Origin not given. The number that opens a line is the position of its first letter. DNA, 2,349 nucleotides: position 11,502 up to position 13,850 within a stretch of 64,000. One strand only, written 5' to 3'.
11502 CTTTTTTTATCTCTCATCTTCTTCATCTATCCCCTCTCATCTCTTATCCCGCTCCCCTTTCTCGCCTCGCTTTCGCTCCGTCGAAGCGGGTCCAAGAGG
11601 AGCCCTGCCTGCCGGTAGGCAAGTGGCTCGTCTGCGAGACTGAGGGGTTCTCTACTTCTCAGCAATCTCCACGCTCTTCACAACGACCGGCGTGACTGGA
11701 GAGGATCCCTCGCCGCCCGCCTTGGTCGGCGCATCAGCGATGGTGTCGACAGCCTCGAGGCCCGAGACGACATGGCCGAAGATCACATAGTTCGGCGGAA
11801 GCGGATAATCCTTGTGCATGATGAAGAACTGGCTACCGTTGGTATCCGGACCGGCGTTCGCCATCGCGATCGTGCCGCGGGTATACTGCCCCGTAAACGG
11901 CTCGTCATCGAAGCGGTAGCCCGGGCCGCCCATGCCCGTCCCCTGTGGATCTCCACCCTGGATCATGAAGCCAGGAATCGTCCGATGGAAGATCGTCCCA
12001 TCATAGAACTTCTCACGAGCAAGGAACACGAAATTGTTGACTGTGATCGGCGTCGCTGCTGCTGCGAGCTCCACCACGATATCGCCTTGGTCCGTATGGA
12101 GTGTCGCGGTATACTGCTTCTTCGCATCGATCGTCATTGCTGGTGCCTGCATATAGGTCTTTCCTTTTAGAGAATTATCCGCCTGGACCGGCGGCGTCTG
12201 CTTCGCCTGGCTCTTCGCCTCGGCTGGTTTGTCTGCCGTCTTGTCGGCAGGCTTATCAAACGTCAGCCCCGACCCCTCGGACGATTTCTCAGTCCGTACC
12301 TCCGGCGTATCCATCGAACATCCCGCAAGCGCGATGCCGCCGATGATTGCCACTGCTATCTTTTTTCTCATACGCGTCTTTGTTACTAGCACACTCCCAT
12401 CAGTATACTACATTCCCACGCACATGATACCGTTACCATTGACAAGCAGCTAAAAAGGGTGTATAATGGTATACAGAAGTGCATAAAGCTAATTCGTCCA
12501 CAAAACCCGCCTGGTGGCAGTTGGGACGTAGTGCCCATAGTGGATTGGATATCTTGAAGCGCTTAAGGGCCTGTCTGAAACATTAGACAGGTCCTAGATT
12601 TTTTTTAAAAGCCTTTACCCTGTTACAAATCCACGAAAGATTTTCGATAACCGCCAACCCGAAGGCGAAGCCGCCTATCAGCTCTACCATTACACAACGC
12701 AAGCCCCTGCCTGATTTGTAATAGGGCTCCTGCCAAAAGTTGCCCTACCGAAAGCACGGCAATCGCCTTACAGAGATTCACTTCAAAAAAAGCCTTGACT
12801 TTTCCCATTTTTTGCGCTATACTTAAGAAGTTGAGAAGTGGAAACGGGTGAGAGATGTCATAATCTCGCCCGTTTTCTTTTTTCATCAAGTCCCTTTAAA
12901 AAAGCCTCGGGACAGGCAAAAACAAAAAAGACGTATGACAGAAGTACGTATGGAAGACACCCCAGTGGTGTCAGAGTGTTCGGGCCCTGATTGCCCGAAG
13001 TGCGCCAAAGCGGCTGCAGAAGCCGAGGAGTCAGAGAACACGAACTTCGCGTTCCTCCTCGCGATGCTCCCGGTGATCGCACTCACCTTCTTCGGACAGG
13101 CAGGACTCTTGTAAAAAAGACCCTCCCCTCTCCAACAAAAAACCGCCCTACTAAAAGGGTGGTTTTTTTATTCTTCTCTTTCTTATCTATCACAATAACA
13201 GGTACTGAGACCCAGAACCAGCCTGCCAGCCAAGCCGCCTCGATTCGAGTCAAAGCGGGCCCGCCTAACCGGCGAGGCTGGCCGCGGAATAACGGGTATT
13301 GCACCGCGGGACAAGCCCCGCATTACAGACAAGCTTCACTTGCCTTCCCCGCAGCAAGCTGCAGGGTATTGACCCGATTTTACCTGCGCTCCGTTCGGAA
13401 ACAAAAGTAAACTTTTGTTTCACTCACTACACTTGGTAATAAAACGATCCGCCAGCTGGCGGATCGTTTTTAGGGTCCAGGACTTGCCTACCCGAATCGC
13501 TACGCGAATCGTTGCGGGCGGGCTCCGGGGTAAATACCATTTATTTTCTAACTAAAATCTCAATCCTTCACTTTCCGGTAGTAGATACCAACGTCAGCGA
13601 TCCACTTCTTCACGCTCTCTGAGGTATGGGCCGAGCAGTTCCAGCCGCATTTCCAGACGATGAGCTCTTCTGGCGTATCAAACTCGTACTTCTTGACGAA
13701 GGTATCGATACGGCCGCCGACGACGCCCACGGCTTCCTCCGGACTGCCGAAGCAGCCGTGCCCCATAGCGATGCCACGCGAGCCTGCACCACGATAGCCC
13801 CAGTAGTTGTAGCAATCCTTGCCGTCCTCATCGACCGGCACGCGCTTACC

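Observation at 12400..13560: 1.1-kb protein-poor region with two consensus promoters, an attenuator, a tiny ORF and terminator-bounded structured RNA candidates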

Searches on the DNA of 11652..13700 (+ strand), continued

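Call 97: search_rna_families(sources=[L147, L149], threshold=evalue, max_evalue=10)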
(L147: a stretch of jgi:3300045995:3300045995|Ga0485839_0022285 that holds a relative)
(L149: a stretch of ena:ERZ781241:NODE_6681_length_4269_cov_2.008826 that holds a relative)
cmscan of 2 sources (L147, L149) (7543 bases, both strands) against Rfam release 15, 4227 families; matches with E-value up to 10: 10.
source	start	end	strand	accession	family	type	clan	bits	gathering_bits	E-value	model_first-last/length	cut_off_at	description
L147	1431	1519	-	RF02891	AgrB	Gene; antisense;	-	26.8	40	0.31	1-84/84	no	ArsR-gov region gene B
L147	1373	1469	+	RF01772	rnk_pseudo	Cis-reg; leader;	-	26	55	0.41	1-108/108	no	Pseudomonas rnk leader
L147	22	103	-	RF03831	mir-627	Gene; miRNA;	-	22.6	86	0.26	1-87/87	no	mir-627 microRNA precursor family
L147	2019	2107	+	RF00558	L20_leader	Cis-reg; leader;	-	18.4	58.7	6.6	1-127/127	no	Ribosomal protein L20 leader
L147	2174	2237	+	RF01139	sR2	Gene; snRNA; snoRNA; CD-box;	-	16.1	42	5.1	1-57/57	no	Small nucleolar RNA sR2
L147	242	357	+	RF02986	FuFi-1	Gene; sRNA;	-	16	59.6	5.2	1-175/175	no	FuFi-1 RNA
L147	2174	2232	+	RF01134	sR30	Gene; snRNA; snoRNA; CD-box;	-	15.6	38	2.5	1-57/57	no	Small nucleolar RNA sR30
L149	845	901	-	RF01310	sR7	Gene; snRNA; snoRNA; CD-box;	-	15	37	8.6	1-57/57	no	Small nucleolar RNA sR7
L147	2174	2232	+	RF01136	sR28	Gene; snRNA; snoRNA; CD-box;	-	14.7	39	3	1-55/55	no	Small nucleolar RNA sR28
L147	2555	2597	+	RF01136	sR28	Gene; snRNA; snoRNA; CD-box;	-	13.4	39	7.1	1-55/55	no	Small nucleolar RNA sR28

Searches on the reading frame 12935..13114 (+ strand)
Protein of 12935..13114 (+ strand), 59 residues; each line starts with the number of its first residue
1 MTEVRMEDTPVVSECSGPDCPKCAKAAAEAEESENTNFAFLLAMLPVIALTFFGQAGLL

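Call 11: search_protein_families(library=pfam, proteins=[window:12935-13114:+], max_evalue=0.1)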
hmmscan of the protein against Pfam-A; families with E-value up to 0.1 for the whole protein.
window:12935-13114:+ (59 aa): 0 families
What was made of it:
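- On Degenerate (pseudo)gene: The 139-aa ORF 12991-13410 has no Pfam hit (call 11).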

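Call 12: find_encoding_contigs(protein=window:12935-13114:+, flank=10000, max_places=10)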
Protein window:12935-13114:+ (59 aa): no gene with exactly this product is on record in the collection.

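Call 29: find_related_loci(query=A1, collection=metagenome_contigs, flank=2500)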
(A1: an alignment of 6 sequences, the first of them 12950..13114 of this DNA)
Query A1 (54 aa) in metagenome_contigs; peptide patterns used: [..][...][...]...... (x = any residue, [..] = any of these).
93 stretches matched a pattern; 27 encode a relative of the query (tblastn E <= 1e-3); 27 distinct loci.
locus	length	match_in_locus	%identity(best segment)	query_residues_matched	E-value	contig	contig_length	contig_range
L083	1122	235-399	60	1-54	5e-17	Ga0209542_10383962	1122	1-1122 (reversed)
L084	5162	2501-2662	57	1-54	9e-17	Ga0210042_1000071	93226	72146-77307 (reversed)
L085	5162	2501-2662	57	1-54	9e-17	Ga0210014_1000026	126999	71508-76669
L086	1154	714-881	57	1-54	1e-16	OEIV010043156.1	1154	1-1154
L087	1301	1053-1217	56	1-54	3e-16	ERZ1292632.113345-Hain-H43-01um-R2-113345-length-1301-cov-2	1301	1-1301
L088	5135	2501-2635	62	10-54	3e-16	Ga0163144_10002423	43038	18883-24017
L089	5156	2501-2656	56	3-54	4e-16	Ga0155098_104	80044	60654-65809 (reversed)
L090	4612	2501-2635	60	10-54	1e-15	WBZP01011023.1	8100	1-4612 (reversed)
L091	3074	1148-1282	60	10-54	1e-15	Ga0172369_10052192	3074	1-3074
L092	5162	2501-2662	54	1-54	2e-15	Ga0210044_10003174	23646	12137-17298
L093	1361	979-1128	56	5-54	2e-15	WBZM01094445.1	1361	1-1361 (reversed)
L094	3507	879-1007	63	12-54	2e-15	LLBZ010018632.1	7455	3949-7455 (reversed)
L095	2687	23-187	56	1-54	6e-15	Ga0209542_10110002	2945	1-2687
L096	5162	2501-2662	56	1-54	1e-14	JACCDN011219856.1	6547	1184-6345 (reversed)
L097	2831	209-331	59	14-54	1e-13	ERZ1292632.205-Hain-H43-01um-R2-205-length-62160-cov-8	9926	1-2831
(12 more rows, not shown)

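Call 93: search_protein_families(library=ncbifam, proteins=[window:12950-13114:+], max_evalue=1)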
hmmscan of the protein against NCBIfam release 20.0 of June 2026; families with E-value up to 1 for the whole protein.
window:12950-13114:+ (54 aa): 0 families
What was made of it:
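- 12935..13114 (+): Micro-protein p54/p59: an N-terminal acidic part with C(P/T)xC and a C-terminal transmembrane helix ending ...LTFFGQ(V/A)GLL. There is no Pfam or NCBIfam hit (calls 11, 93).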

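Call 94: find_homologous_proteins(query=A1, max_evalue=0.001)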
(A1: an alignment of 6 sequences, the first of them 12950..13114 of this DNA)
Query A1 (6 sequences) (54 aa, profile of the alignment): 311 proteins with E <= 0.001 among 3790 candidates; the best 120 are listed.
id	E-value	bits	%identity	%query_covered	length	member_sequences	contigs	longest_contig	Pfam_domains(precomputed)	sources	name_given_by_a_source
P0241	6.5e-25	105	57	100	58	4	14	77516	-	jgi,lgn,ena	-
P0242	6.5e-25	105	56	100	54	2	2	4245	-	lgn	-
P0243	1.1e-24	104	59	76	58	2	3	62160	-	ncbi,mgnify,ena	ncbi:MAG: hypothetical protein AAB519_00450 [Patescibacteria group bacterium]|mgnify:CR=1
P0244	1.2e-24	104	91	100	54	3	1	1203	-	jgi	jgi:hypothetical protein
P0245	5.2e-24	102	54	85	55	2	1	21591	-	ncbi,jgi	jgi:hypothetical protein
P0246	5.3e-24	102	93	100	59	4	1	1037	-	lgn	-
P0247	6.9e-24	101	60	96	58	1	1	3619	-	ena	-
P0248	1.5e-23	100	68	98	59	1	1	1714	-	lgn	-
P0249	1.8e-23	100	61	76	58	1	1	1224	-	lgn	-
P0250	2.1e-23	100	60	96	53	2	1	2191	-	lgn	-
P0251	3.8e-23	99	54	96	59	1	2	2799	-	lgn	-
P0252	4.0e-23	99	61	76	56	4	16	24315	-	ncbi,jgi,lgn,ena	jgi:hypothetical protein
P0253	4.0e-23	99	66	76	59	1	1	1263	-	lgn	-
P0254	4.4e-23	99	62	83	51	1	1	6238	-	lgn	-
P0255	4.5e-23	99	60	100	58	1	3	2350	-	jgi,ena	-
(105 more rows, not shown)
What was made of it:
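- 12935..13114 (+): There are 311 homologues of 47-94 aa (most 50-60), and those carrying a source organism name are Moranbacteria/Patescibacteria (call 94).
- Closest known: NapE/TorE-type small single-pass membrane proteins. Same: JGI names three homologues 'NapE component' (call 94).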
